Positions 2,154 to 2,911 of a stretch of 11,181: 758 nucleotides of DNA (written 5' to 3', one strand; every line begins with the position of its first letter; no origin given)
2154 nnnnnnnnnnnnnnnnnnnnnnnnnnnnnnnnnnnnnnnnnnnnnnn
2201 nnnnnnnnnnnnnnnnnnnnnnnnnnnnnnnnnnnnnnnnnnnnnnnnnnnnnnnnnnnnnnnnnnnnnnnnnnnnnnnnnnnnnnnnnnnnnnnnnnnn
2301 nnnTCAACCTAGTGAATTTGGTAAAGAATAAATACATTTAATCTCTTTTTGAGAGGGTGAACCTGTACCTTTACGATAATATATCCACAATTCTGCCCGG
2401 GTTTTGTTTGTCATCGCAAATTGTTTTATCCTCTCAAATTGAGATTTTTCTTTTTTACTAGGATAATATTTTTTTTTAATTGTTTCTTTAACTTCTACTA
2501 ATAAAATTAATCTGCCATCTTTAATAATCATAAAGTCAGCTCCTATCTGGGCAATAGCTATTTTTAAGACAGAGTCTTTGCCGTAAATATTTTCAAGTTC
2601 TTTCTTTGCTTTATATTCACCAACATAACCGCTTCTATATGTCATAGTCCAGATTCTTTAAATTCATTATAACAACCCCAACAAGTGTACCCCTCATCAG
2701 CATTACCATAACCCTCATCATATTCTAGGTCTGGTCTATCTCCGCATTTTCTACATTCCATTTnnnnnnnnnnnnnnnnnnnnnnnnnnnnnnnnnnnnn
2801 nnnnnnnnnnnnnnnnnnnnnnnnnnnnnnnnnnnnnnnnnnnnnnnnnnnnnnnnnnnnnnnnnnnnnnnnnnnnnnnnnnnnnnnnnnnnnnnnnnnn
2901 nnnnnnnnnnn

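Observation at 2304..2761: Archaeal-type Hjc resolvase and zinc-ribbon miniprotein at the end of the late operon: a hint of an archaeal host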

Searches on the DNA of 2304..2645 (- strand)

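Call 107: search_rna_families(sources=[L109, L110, L111, L112], threshold=gathering)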
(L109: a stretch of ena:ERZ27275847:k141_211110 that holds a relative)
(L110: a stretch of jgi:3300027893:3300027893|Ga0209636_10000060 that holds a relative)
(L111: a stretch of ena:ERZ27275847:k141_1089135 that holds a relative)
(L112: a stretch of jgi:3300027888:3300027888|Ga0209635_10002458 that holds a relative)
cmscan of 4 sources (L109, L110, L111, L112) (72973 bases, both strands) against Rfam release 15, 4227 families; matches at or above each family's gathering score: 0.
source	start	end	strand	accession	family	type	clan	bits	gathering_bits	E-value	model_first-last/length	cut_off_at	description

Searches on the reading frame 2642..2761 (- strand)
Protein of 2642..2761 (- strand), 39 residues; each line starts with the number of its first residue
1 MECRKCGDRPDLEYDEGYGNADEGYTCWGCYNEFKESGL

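Call 3: search_protein_families(library=pfam, proteins=[window:2642-2761:-], max_evalue=0.1)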
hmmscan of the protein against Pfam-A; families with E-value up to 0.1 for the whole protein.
window:2642-2761:- (39 aa): 1 family
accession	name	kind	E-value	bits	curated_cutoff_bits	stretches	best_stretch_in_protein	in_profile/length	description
PF24734.1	DUF7685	-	0.012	15.9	27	1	3-33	2-34/43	Domain of unknown function (DUF7685)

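Call 4: search_protein_families(library=phrogs, proteins=[window:2642-2761:-], max_evalue=0.01)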
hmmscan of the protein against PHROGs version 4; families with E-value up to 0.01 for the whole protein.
window:2642-2761:- (39 aa): 0 families
